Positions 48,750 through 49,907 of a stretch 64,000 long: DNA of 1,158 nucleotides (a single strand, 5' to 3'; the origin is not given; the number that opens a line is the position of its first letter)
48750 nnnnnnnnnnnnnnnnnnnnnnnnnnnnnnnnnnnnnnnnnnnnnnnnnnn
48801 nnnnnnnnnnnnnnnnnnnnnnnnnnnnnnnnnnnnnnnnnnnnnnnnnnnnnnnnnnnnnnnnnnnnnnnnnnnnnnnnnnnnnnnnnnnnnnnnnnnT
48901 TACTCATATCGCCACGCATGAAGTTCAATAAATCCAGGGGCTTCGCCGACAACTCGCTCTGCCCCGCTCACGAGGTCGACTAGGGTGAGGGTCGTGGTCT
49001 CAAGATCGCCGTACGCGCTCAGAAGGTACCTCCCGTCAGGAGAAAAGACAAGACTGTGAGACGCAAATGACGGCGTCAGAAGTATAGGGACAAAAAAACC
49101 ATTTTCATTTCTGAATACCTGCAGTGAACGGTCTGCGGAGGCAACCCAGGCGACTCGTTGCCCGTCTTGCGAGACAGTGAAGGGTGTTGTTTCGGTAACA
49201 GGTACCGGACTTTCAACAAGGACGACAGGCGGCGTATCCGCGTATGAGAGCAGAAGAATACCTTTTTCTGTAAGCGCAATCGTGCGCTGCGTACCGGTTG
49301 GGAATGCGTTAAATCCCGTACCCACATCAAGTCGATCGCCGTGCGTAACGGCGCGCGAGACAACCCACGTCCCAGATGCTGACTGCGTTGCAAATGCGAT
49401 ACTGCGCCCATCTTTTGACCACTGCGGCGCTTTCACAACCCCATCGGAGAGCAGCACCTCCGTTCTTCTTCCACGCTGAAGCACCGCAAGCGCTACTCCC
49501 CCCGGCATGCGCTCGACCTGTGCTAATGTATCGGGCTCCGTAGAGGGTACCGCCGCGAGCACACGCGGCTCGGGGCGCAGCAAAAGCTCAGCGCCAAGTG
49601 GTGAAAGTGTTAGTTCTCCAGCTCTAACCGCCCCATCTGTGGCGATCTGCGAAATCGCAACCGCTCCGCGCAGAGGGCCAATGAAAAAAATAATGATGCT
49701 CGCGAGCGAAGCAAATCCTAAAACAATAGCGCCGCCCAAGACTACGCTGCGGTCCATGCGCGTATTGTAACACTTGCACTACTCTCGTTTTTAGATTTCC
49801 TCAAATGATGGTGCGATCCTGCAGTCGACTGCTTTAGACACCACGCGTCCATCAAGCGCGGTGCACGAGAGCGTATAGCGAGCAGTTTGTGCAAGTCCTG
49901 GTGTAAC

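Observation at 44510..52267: Tandemly duplicated two-gene cassette: PD40/TolB-like anchor plus giant Cys-rich surface protein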

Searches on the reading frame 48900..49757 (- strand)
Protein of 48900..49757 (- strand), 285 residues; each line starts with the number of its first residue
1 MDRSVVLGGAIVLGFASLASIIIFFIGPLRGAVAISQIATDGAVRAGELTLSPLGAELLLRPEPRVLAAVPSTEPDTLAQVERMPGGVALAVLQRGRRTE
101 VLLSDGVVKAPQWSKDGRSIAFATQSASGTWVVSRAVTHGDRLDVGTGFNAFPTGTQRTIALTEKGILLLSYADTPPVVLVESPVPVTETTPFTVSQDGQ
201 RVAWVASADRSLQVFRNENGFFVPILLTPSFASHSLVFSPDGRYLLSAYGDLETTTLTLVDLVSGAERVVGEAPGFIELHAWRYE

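Call 3: search_protein_families(library=pfam, proteins=[window:48900-49757:-], max_evalue=1)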
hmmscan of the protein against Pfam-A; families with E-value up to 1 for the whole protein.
window:48900-49757:- (285 aa): 7 families
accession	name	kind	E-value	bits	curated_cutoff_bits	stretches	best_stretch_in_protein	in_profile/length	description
PF07676.18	PD40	-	1.4e-07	31.8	20.9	1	111-125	14-28/38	WD40-like Beta Propeller Repeat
PF25174.1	Beta-prop_THOC3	-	0.0054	16.2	305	1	111-251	94-234/272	THOC3 beta-propeller domain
PF00400.38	WD40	-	0.0064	17.5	27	0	235-251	16-32/39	WD domain, G-beta repeat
PF10647.15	Gmad1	-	0.01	16.1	20.5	1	72-214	31-137/251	Lipoprotein LpqB beta-propeller domain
PF21181.3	SsfX3_N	-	0.042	14.5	27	1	145-206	33-93/130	SsfX3, N-terminal domain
PF25168.1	Beta-prop_WDR36-Utp21_2nd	-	0.22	11.3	84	1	193-251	246-302/335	WDR36/Utp21 second beta-propeller domain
PF00930.27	DPPIV_N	-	0.31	10.1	22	0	225-254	321-352/354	Dipeptidyl peptidase IV (DPP IV) N-terminal region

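Call 4: search_protein_families(library=ncbifam, proteins=[window:48900-49757:-], max_evalue=1)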
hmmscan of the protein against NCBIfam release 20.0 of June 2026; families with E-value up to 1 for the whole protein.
window:48900-49757:- (285 aa): 4 families
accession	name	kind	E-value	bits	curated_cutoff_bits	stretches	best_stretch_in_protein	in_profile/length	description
TIGR02800.1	propeller_TolB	equivalog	3.7e-05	22.8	343.15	1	90-127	219-256/418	Tol-Pal system beta propeller repeat protein TolB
NF033523.0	lasso_peptidase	equivalog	0.0019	17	400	1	107-139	89-121/638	Atxe2 family lasso peptide isopeptidase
NF040888.1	trans_reg_YafC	equivalog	0.071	12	470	0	40-69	140-169/293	DNA-binding transcriptional regulator YafC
NF002183.0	PRK01029.1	equivalog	0.24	10.4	405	0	110-125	331-346/429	Tol-Pal system protein TolB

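Call 10: find_encoding_contigs(protein=window:48900-49757:-, flank=10000, max_places=6)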
Protein window:48900-49757:- (285 aa): 3 contigs read that carry it; 2 places shown.
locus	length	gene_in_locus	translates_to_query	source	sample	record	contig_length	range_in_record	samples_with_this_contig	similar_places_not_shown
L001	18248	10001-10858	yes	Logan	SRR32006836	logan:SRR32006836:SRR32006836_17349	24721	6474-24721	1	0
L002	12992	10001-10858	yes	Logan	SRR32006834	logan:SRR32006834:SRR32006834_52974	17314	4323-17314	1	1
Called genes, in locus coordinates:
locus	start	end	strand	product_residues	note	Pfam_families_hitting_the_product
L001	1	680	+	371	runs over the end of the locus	PF02353:CMAS, PF01728:FtsJ (faint), PF13489:Methyltransf_23, PF08241:Methyltransf_11, PF08242:Methyltransf_12, PF13649:Methyltransf_25, PF13847:Methyltransf_31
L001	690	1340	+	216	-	PF00300:His_Phos_1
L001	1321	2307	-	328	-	PF00294:PfkB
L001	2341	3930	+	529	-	PF01565:FAD_binding_4, PF02913:FAD-oxidase_C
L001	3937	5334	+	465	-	PF00224:PK, PF02887:PK_C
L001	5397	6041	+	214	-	PF01386:Ribosomal_L25p, PF14693:Ribosomal_TL5_C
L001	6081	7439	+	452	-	PF13406:SLT_2 (weak)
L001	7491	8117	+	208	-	-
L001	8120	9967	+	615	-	-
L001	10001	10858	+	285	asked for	PF07676:PD40 (faint)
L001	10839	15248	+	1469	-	-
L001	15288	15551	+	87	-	PF01197:Ribosomal_L31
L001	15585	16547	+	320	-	PF03462:PCRF, PF00472:RF-1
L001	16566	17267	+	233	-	PF00318:Ribosomal_S2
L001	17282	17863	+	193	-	PF00889:EF_TS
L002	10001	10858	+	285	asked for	PF07676:PD40 (faint)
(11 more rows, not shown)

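Call 11: find_homologous_proteins(query=window:48900-49757:-)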
Query window:48900-49757:- (285 aa): 19 proteins with E <= 0.001 among 8000 candidates.
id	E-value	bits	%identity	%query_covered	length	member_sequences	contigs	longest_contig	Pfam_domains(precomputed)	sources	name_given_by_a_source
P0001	9.7e-179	610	100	100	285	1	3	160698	PF07676.19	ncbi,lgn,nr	ncbi:PD40 domain-containing protein [Patescibacteria group bacterium]|nr:PD40 domain-containing prot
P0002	8.5e-89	315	55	100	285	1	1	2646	PF07676.19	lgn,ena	-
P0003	1.5e-67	246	48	92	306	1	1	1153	-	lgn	-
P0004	7.3e-64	234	44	95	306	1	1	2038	-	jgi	jgi:WD40 repeat protein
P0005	1.2e-60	223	47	91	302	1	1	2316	-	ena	-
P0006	6.2e-60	221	48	90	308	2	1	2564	-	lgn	-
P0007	6.8e-59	217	45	98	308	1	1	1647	PF26549.1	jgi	jgi:WD40 repeat protein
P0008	4.7e-58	215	45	100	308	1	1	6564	PF07676.19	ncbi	-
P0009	5.3e-58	214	46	91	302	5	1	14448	-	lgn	-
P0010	1.3e-57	213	45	93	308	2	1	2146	-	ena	-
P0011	2.0e-57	213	44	100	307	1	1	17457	PF07676.19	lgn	-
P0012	5.8e-56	208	45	91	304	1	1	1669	-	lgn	-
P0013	7.0e-56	208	40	100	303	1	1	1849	-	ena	-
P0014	1.4e-54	203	43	92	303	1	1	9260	-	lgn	-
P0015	1.7e-54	203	45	93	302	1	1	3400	PF07676.19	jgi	jgi:WD40 repeat protein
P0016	8.4e-45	171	39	99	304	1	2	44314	-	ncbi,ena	-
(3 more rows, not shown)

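Call 12: find_encoding_contigs(protein=P0016, flank=10000, max_places=2)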
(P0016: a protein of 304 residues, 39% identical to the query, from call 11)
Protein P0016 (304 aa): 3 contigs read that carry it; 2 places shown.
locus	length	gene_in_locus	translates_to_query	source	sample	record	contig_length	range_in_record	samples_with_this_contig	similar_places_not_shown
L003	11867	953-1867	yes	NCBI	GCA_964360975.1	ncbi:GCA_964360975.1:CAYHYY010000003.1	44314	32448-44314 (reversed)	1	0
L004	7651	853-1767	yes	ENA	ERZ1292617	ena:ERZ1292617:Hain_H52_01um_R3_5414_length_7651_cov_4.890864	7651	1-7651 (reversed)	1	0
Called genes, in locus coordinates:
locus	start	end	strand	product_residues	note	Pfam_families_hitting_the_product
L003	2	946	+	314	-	?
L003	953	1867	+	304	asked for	-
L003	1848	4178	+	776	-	PF07705:CARDB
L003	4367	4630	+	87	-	PF01197:Ribosomal_L31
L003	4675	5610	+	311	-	PF03462:PCRF, PF00472:RF-1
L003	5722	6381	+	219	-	PF00318:Ribosomal_S2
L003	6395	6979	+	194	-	PF00889:EF_TS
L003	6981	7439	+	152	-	-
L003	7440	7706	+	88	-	PF01541:GIY-YIG, PF10544:T5orf172 (weak)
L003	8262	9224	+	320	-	PF01808:AICARFT_IMPCHas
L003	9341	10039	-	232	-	-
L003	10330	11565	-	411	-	PF13506:Glyco_transf_21, PF03142:Chitin_synth_2 (faint), PF00535:Glycos_transf_2, PF10111:Glyco_tranf_2_2, PF13641:Glyco_tranf_2_3, PF13632:Glyco_trans_2_3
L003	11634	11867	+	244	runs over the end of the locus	PF01409:tRNA-synt_2d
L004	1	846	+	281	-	?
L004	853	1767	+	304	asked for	-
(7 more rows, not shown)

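Call 13: find_encoding_contigs(protein=P0011, flank=10000, max_places=2)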
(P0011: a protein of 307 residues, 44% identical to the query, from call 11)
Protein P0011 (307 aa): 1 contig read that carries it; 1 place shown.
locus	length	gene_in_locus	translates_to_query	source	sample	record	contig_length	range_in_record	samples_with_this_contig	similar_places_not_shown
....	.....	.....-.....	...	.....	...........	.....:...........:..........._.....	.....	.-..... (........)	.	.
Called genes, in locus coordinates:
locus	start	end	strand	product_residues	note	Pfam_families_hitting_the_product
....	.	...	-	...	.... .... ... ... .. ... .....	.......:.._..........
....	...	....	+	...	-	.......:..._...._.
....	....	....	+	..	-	-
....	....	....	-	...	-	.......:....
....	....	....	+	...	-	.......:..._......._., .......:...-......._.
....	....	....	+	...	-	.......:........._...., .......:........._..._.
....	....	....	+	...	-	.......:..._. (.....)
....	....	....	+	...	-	-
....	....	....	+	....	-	-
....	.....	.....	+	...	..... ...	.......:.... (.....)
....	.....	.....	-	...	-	?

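Call 14: find_encoding_contigs(protein=P0009, flank=10000, max_places=2)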
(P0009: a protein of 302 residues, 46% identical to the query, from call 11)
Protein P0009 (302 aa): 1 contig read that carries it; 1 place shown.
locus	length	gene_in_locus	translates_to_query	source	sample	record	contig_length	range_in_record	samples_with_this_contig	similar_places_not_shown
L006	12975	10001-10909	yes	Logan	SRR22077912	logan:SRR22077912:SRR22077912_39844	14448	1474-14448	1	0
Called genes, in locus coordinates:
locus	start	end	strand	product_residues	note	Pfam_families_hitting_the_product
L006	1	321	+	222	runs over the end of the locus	PF00300:His_Phos_1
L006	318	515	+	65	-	-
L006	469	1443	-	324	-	PF00294:PfkB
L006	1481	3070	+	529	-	PF01565:FAD_binding_4, PF02913:FAD-oxidase_C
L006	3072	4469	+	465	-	PF00224:PK, PF02887:PK_C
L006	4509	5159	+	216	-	PF01386:Ribosomal_L25p, PF14693:Ribosomal_TL5_C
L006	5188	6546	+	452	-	PF13406:SLT_2 (faint)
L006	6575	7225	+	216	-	-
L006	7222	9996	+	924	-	-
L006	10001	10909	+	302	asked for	-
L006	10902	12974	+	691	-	?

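Call 20: find_related_loci(query=A1, collection=genome_contigs, flank=10000)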
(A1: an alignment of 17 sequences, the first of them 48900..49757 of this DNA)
Query A1 (285 aa) in genome_contigs; peptide patterns used: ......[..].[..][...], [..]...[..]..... (x = any residue, [..] = any of these).
130 stretches matched a pattern; 5 encode a relative of the query (tblastn E <= 1e-3); 5 distinct loci.
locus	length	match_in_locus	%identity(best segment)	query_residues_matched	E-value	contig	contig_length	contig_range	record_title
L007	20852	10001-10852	43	10-285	2e-60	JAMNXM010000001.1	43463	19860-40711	MAG: Candidatus Paceibacterota bacterium isolate gw_gwSRR_metabat.10 gw_C176, whole genome shotgun sequence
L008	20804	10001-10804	42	29-285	5e-55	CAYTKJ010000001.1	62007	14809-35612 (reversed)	MAG TPA_asm: uncultured Candidatus Saccharibacteria bacterium isolate ERP113451_co1_455 genome assembly, contig: NODE_32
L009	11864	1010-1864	39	4-285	4e-50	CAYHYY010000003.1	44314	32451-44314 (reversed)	MAG TPA_asm: uncultured Candidatus Saccharibacteria bacterium isolate ERP119705_co16_438 genome assembly, contig: NODE_5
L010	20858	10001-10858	40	5-285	3e-52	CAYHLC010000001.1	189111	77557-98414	MAG TPA_asm: uncultured Candidatus Saccharibacteria bacterium isolate ERP119705_co13_82 genome assembly, contig: NODE_49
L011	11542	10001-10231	30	175-244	1e-4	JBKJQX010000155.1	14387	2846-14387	MAG: Vicinamibacterales bacterium isolate ant_bin.512 k117_81279, whole genome shotgun sequence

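Call 33: predict_structure(alignment_id=A1)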
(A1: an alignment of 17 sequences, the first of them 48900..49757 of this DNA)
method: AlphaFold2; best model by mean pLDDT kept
length: 285 residues; sequences in the alignment: 17
mean_pLDDT: 93.0   pTM: 0.86
mean pLDDT of the five models: 93.0, 92.8, 92.7, 91.4, 90.4
residues with pLDDT >= 90: 241; 70-90: 37; 50-70: 7; < 50: 0
segments of 3 or more residues with pLDDT < 50: none
pLDDT, mean of each block of 10 residues (from residue 1): 81 88 69 96 95 90 95 94 95 95 95 95 95 95 95 93 96 87 95 96 96 95 96 96 96 96 94 96 88
secondary structure, 60 per line:
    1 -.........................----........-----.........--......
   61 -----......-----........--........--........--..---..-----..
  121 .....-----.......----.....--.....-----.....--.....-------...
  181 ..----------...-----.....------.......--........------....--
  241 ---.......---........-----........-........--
elements in order: H2-26 E31-38 E44-52 E55-60 E66-71 E77-84 E87-94 E97-104 E119-125 E131-137 E142-146 E149-153 E159-163 E166-170 E178-182 E193-195 E201-205 E212-218 E221-228 E235-238 E244-250 E254-261 E267-274 E276-283

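Call 35: fold_search(model_id=the predicted structure, library=pdb)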
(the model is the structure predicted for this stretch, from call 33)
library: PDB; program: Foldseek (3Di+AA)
matches with E <= 10: 1614; with E <= 0.001: 771
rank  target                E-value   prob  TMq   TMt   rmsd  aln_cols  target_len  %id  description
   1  3iax_A                2.8e-10  1.00  0.69  0.51   4.2       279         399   18  The crystal structure of the TolB box of Colicin A in complex with TolB reveals important differences in the recruitme (released 2009-10-13)
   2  4jml_A                4.4e-10  1.00  0.69  0.51   4.1       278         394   18  Crystal structure of the TolB(P201C)-ColicinE9 TBE peptide(A33C) complex. (released 2013-07-17)
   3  1c5k                  4.6e-10  1.00  0.69  0.51   4.2       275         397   17  THE STRUCTURE OF TOLB, AN ESSENTIAL COMPONENT OF THE TOL-DEPENDENT TRANSLOCATION SYSTEM AND ITS INTERACTIONS WITH THE TR (released 2000-12-06)
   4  2w8b_A                5.1e-10  1.00  0.62  0.46   5.8       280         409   18  Crystal structure of processed TolB in complex with Pal (released 2009-02-17)
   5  2hqs_A                6.1e-10  1.00  0.67  0.48   4.6       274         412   19  Crystal structure of TolB/Pal complex (released 2007-04-03)
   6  2ivz_A                6.5e-10  1.00  0.68  0.51   4.2       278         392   18  Structure of TolB in complex with a peptide of the colicin E9 T- domain (released 2006-08-16)
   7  1crz                  8.6e-10  1.00  0.68  0.50   4.1       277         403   18  CRYSTAL STRUCTURE OF THE E. COLI TOLB PROTEIN (released 2000-08-16)
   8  2hqs_B                1.4e-09  1.00  0.67  0.49   4.6       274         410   19  Crystal structure of TolB/Pal complex (released 2007-04-03)
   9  2w8b_B                1.5e-09  1.00  0.63  0.46   5.7       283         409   18  Crystal structure of processed TolB in complex with Pal (released 2009-02-17)
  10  9a2l_MODEL_1_A        1.7e-09  1.00  0.69  0.48   4.4       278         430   18  Model of E. coli TolB by in-cell photo-crosslinking MS and deep learning (released 2023-02-24)
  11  7mx5_B                2.3e-09  1.00  0.67  0.50   4.5       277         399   17  Crystal structure of TolB from Acinetobacter baumannii (released 2021-05-26)
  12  2ivz_C                2.4e-09  1.00  0.69  0.52   4.1       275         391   18  Structure of TolB in complex with a peptide of the colicin E9 T- domain (released 2006-08-16)
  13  6pnv                  2.4e-09  1.00  0.64  0.47   4.6       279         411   16  1.42 Angstrom Resolution Crystal Structure of Translocation Protein TolB from Salmonella enterica (released 2019-07-17)
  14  4r40_C                2.9e-09  1.00  0.67  0.49   4.7       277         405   18  Crystal Structure of TolB/Pal complex from Yersinia pestis. (released 2014-09-03)
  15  7mx5_A                3.5e-09  1.00  0.66  0.49   4.4       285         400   17  Crystal structure of TolB from Acinetobacter baumannii (released 2021-05-26)
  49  1l0q_A                1.7e-06  1.00  0.54  0.42   6.2       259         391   12  Tandem YVTN beta-propeller and PKD domains from an archaeal surface layer protein (released 2002-11-06)
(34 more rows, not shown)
